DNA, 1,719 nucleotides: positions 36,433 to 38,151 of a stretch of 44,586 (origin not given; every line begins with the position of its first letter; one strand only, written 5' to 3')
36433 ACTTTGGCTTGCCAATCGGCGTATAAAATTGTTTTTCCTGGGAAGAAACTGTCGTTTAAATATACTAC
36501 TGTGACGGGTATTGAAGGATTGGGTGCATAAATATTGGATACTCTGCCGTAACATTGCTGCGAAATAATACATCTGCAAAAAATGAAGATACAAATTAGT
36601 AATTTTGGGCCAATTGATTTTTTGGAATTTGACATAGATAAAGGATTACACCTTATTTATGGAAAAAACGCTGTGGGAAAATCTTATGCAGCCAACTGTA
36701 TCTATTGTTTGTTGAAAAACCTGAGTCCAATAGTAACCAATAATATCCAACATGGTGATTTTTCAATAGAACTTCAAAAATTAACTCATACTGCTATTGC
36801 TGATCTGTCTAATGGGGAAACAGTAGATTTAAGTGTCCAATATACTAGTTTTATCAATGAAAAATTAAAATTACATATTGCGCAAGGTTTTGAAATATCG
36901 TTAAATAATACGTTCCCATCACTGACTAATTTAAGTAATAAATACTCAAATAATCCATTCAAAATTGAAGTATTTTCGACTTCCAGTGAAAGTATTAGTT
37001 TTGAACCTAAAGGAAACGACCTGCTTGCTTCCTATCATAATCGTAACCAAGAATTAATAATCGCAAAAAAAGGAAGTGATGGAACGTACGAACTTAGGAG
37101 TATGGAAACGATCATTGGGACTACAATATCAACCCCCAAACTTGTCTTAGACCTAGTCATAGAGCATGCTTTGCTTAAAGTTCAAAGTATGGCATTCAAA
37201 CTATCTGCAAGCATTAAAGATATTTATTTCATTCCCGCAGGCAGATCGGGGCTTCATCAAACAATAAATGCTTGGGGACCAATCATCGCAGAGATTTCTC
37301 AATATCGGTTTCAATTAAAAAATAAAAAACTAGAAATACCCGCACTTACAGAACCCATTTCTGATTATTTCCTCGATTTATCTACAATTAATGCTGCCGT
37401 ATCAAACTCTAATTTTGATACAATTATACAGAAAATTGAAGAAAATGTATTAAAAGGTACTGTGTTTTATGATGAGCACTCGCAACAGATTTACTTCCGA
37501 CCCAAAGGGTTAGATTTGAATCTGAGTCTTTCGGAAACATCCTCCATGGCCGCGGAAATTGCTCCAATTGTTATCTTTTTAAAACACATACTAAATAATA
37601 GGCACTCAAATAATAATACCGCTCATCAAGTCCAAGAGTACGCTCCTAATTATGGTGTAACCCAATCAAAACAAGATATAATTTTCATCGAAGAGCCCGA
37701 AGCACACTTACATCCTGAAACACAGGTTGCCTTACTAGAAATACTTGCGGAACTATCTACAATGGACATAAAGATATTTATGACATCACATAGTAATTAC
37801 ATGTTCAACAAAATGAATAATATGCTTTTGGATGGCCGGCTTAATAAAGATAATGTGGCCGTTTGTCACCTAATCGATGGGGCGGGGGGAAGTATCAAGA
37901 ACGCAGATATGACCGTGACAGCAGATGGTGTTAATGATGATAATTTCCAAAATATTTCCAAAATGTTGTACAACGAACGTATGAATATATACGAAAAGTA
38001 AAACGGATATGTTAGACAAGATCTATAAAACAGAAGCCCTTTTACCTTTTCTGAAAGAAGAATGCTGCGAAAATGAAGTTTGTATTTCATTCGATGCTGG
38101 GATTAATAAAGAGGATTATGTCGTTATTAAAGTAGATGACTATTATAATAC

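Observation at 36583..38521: Two-gene ABC-type ATPase + short PD-(D/E)xK nuclease cassette: candidate anti-phage or abortive-infection system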

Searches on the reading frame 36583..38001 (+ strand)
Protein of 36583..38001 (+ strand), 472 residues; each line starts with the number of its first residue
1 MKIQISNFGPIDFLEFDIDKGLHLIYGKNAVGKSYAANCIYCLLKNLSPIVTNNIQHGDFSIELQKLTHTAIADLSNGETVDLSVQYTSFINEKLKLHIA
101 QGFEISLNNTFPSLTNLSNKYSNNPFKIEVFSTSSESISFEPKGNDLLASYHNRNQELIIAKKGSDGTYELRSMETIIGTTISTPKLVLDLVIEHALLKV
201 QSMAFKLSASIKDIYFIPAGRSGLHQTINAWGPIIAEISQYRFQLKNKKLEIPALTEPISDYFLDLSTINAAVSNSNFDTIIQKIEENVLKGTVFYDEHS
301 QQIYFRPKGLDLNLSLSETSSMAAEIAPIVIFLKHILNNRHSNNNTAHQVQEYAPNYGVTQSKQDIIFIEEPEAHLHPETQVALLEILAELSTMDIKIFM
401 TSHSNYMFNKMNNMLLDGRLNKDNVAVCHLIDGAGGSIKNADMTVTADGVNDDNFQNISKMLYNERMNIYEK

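Call 3: search_protein_families(library=pfam, proteins=[window:36583-38001:+], max_evalue=1)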
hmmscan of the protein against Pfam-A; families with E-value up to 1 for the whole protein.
window:36583-38001:+ (472 aa): 9 families
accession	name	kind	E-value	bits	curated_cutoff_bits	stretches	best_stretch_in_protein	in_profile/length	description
PF13175.12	AAA_15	-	5.5e-24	85.9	32.1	1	2-407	5-373/374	AAA ATPase domain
PF13304.12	AAA_21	-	2.1e-12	48.2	27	1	362-407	257-302/304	AAA domain, putative AbiEii toxin, Type IV TA system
PF13476.12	AAA_23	-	1.9e-08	35.6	27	1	2-136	1-142/201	AAA domain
PF13514.12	AAA_27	-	0.00035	20.6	22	1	3-57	6-63/206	AAA domain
PF02463.25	SMC_N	-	0.019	14.9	40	0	2-44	4-49/220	RecF/RecN/SMC N terminal domain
PF22122.2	InlK_D2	-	0.035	14.8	26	1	442-469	58-85/112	Internalin K domain D2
PF11398.14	DUF2813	-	0.038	13.8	21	1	359-391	279-311/372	Protein of unknown function (DUF2813)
PF13555.12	AAA_29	-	0.051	13.8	27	1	2-35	3-37/61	P-loop containing region of AAA domain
PF21257.3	PHD_ash2p_like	-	0.13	12.6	28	0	33-57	15-39/53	ASH2, PHD zinc finger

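Call 4: search_protein_families(library=padloc, proteins=[window:36583-38001:+], max_evalue=1)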
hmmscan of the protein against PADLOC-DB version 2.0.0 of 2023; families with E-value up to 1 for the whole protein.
window:36583-38001:+ (472 aa): 97 families (the best 25 are shown)
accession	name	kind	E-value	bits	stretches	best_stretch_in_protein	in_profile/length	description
PDLC04033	PD-T4-4_A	-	2.3e-27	94.3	2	1-338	1-324/460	-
PDLC02979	AriA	-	7.1e-26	89.9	1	2-407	5-372/373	-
PDLC04664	PDC-M47A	-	2.4e-23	80.8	2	363-424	321-379/461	-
PDLC04214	HEC-02A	-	6.9e-22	76.2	3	362-468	236-334/338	-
PDLC03878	NsnB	-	6.8e-18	63.5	1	2-432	4-305/345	-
PDLC00091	GajA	-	1e-16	58.9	2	361-407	294-341/627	AAA ATPase domain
PDLC02980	AriA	-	3.5e-16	58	1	23-407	2-302/304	-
PDLC04032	PD-T4-4_A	-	7.1e-14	49.6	2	362-420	345-403/474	-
PDLC00083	GajA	-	2.7e-13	47.2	2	366-412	296-343/639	AAA ATPase domain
PDLC04213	HEC-02A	-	2.9e-13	48.1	2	363-468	231-331/337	-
PDLC00063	GajA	-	3.6e-13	47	2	352-412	331-404/679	AAA ATPase domain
PDLC00305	PtuA1|PtuA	-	4.3e-12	44.1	2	364-411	245-291/392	AAA ATPase domain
PDLC00071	GajA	-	4.9e-12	43.4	2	366-408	276-322/588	AAA ATPase domain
PDLC02981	AriAB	-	5.1e-12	43.3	2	362-447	329-409/694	-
PDLC02358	Old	-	6.2e-12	43.1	2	360-411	281-332/578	Old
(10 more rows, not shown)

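Call 5: search_protein_families(library=ncbifam, proteins=[window:36583-38001:+], max_evalue=1)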
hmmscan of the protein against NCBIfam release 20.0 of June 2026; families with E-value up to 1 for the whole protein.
window:36583-38001:+ (472 aa): 18 families
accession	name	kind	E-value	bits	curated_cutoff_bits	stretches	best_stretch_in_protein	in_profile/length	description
NF041760.1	PtuA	equivalog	2e-05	23.7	500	2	2-58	54-110/524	retron Ec78 anti-phage system effector ATPase PtuA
NF038234.1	retron_eff_Eco8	equivalog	3.2e-05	22.7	250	2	363-407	272-324/679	retron Eco8 family effector endonuclease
NF045487.1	ASRP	equivalog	0.00058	18.6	300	1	7-71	1-65/593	archaea-specific SMC-related protein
NF047739.1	antiphage_MADS3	equivalog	0.0022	17.2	420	1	361-423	334-395/427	methylation-associated defense system AAA family ATPase MAD3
NF010170.0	PRK13651.1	equivalog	0.0039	16.2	432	1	358-404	178-224/308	cobalt transporter ATP-binding subunit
TIGR04521.1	ECF_ATPase_2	equivalog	0.0041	16.2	330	1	297-405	100-205/279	energy-coupling factor transporter ATPase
TIGR03608.1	L_ocin_972_ABC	subfamily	0.0042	16.6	254.85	1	364-414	153-203/206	putative bacteriocin export ABC transporter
TIGR00611.2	recf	equivalog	0.0058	15.8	172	1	2-46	3-47/339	DNA replication/repair protein RecF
NF010166.0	PRK13646.1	equivalog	0.0073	15.6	458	1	293-403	97-204/286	energy-coupling factor transporter ATPase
TIGR01188.1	drrA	subfamily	0.011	15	312.45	1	364-407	143-186/302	daunorubicin resistance ABC transporter, ATP-binding protein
TIGR01166.1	cbiO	subfamily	0.015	14.8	211.8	1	358-403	140-185/190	cobalt ABC transporter, ATP-binding protein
TIGR02673.1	FtsE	equivalog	0.034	13.8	264.85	1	364-415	156-207/214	cell division ATP-binding protein FtsE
NF008121.0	PRK10869.1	equivalog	0.043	12.3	418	1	2-41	4-43/553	DNA repair protein RecN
NF010158.0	PRK13637.1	equivalog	0.045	12.9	390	1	357-416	156-216/287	energy-coupling factor transporter ATPase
TIGR02857.1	CydD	equivalog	0.056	12.4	435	1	363-414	476-526/529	thiol reductant ABC exporter subunit CydD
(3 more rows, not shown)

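Call 7: search_solved_structures(query=window:36583-38001:+, max_evalue=0.01)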
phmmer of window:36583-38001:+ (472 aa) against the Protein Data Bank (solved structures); distinct sequences matched with E-value up to 0.01: 6.
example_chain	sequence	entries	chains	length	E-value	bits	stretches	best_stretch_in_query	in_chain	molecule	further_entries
8wy4_A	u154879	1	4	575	0.005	19.3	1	310-439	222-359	Endonuclease GajA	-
8jq9_B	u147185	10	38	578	0.0051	19.2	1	310-439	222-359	Endonuclease GajA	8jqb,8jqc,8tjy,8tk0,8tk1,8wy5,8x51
8j4t_A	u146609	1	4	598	0.0053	19.2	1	310-439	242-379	Endonuclease GajA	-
8sm3_A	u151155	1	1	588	0.0057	19.1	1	310-439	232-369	Endonuclease GajA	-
8u7i_A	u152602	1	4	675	0.0075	18.7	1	311-439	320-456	Endonuclease GajA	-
9vkz_A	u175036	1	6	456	0.0085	18.5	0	3-70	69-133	Retron Ec78 probable ATPase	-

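Call 16: find_homologous_proteins(query=window:36583-38001:+, max_evalue=0.00001)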
Query window:36583-38001:+ (472 aa): 678 proteins with E <= 0.00001 among 7154 candidates; the best 120 are listed.
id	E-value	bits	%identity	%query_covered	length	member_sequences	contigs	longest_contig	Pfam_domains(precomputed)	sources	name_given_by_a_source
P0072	0.0e+0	1020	98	100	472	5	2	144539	PF13175.13,PF13476.13,PF13304.13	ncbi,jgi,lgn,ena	jgi:energy-coupling factor transporter ATP-binding protein EcfA2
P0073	1.1e-273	926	90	100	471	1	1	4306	PF13175.13,PF13476.13,PF13304.13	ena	-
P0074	5.0e-262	888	86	100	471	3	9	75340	PF13175.13,PF13476.13,PF13304.13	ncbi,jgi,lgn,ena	ncbi:MAG: hypothetical protein RIR11_1332 [Bacteroidota bacterium]|jgi:hypothetical protein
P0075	9.9e-120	419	44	100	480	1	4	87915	PF13175.13,PF13304.13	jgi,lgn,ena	-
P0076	4.3e-118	413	43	100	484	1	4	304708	PF13175.13,PF13304.13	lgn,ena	-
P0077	1.2e-116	409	43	100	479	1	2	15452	PF13514.13,PF13175.13,PF13304.13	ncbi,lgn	-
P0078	1.5e-116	408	44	100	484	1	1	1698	PF13175.13,PF13304.13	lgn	-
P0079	5.7e-116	406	42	100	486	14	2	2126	PF13175.13,PF13304.13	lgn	-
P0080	7.9e-116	406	42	100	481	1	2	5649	PF13175.13,PF13304.13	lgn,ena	-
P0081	2.5e-115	404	43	100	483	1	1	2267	PF13175.13,PF13304.13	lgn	-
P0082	3.0e-115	404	43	100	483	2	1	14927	PF13175.13,PF13304.13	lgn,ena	-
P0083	3.2e-115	404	43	100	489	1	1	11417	PF13175.13,PF13304.13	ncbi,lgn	-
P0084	6.6e-115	403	43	100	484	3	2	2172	PF13175.13,PF13304.13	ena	-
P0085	2.3e-114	401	42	100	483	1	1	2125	PF13175.13,PF13304.13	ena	-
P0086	2.6e-114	401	43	100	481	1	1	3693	PF13175.13,PF13304.13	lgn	-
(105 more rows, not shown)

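Call 69: predict_structure(alignment_id=A4)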
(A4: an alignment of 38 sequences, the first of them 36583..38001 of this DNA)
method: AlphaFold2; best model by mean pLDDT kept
length: 472 residues; sequences in the alignment: 38
mean_pLDDT: 81.8   pTM: 0.83
mean pLDDT of the five models: 81.8, 80.7, 78.3, 77.9, 76.3
residues with pLDDT >= 90: 161; 70-90: 228; 50-70: 55; < 50: 28
segments of 3 or more residues with pLDDT < 50: 247-252, 342-359
pLDDT, mean of each block of 10 residues (from residue 1): 94 92 88 91 88 62 86 80 93 91 91 87 93 92 92 88 85 87 80 90 86 82 53 56 48 69 81 85 92 89 90 86 86 82 43 45 85 86 92 92 89 86 90 83 81 65 67 71
secondary structure, 60 per line:
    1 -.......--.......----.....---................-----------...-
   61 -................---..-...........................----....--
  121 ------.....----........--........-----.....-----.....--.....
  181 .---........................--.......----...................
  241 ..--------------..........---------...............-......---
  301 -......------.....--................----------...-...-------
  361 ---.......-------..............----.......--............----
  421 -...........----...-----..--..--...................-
elements in order: E2-8 E11-17 E22-26 H30-45 H62-77 H84-110 E127-131 E136-143 E146-153 E159-163 E169-173 E176-181 H185-208 E211-217 H222-242 H257-266 H276-290 E292-297 E302-307 H321-336 E364-370 H378-391 E396-402 H405-416 E425-432 E437-439 H453-471

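Call 73: fold_search(model_id=the predicted structure, library=pdb)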
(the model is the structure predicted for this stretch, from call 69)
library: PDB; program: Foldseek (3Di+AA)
matches with E <= 10: 1090; with E <= 0.001: 177
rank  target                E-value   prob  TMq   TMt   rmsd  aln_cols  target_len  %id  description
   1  9n69_D                9.9e-11  1.00  0.34  0.37  16.7       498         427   12  Structure of the retron IA complex with HNH nuclease in the "down" orientation (released 2025-04-23)
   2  9n69_C                1.8e-10  1.00  0.33  0.34  22.9       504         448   13  Structure of the retron IA complex with HNH nuclease in the "down" orientation (released 2025-04-23)
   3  9n6c_D                3.0e-10  1.00  0.35  0.38  16.6       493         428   13  Structure of the Retron IA Complex without the HNH Nuclease (released 2025-04-23)
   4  8eea_B                3.5e-10  1.00  0.34  0.42  15.3       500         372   12  Structure of E.coli Septu (PtuAB) complex (released 2023-12-27)
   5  9n6b_A                4.1e-10  1.00  0.33  0.30  16.8       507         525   12  Structure of the retron IA complex with HNH nuclease in the "up" orientation (released 2025-04-23)
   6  9kjy_E                4.4e-10  1.00  0.32  0.30  17.8       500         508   13  Cryo-EM structure of the Retron-Eco7 complex (state 2) (released 2025-11-12)
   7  9n69_A                5.5e-10  1.00  0.34  0.31  16.0       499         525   14  Structure of the retron IA complex with HNH nuclease in the "down" orientation (released 2025-04-23)
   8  9kjz_B                7.2e-10  1.00  0.31  0.28  20.5       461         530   12  Cryo-EM structure of the Retron-Eco7 complex (state 3) (released 2025-11-12)
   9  9kjx_D                1.1e-09  1.00  0.34  0.30  17.8       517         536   11  Cryo-EM structure of the Retron-Eco7 complex (state 1) (released 2025-11-12)
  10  9kjx_E                1.3e-09  1.00  0.34  0.32  17.6       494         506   12  Cryo-EM structure of the Retron-Eco7 complex (state 1) (released 2025-11-12)
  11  9kjx_C                1.3e-09  1.00  0.34  0.30  17.9       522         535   12  Cryo-EM structure of the Retron-Eco7 complex (state 1) (released 2025-11-12)
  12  9vhe_C                1.4e-09  1.00  0.34  0.46  15.1       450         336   13  cryoEM structure of retron-Eco7 complex (released 2025-12-31)
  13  9nnk_C                1.6e-09  1.00  0.34  0.30  15.4       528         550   12  Cryo-EM structure of Retron-displaced free PtuAB complex, PtuA:PtuB (4:2) (released 2025-10-08)
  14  9kjx_B                1.7e-09  1.00  0.30  0.28  20.6       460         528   12  Cryo-EM structure of the Retron-Eco7 complex (state 1) (released 2025-11-12)
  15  9nnb_D                1.8e-09  1.00  0.37  0.35  14.4       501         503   12  Cryo-EM structure of the Retron Ec78 complex, PtuA:PtuB:RT (4:2:1) (released 2025-10-08)
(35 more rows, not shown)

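Call 101: search_protein_families(library=phrogs, proteins=[window:36583-38001:+], max_evalue=0.01)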
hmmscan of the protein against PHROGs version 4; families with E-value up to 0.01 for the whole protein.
window:36583-38001:+ (472 aa): 11 families
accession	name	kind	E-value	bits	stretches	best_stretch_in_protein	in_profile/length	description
phrog_14430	-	unknown function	4.2e-17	63.5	2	363-417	337-391/444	-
phrog_3940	-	unknown function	7.6e-17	62.3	2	358-456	250-343/537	-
phrog_8323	-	unknown function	3.7e-16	59.8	2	357-412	316-369/623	-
phrog_4747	-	unknown function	1.1e-08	35.6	1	361-409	331-380/610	-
phrog_13167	-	unknown function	1.2e-07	31.9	1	7-416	21-390/477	-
phrog_21420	-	unknown function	4.4e-07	29.8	1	362-427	524-591/654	-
phrog_9802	-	unknown function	0.00019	21.6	1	360-407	281-327/438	-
phrog_7507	-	unknown function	0.00046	20.6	1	362-413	405-455/483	-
phrog_1499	-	unknown function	0.00093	19.6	1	2-59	7-64/427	-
phrog_293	-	moron, auxiliary metabolic gene and host takeover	0.0021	17.1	1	362-413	285-337/1058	ABC transporter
phrog_25363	-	unknown function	0.0071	17.5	0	2-44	9-51/77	-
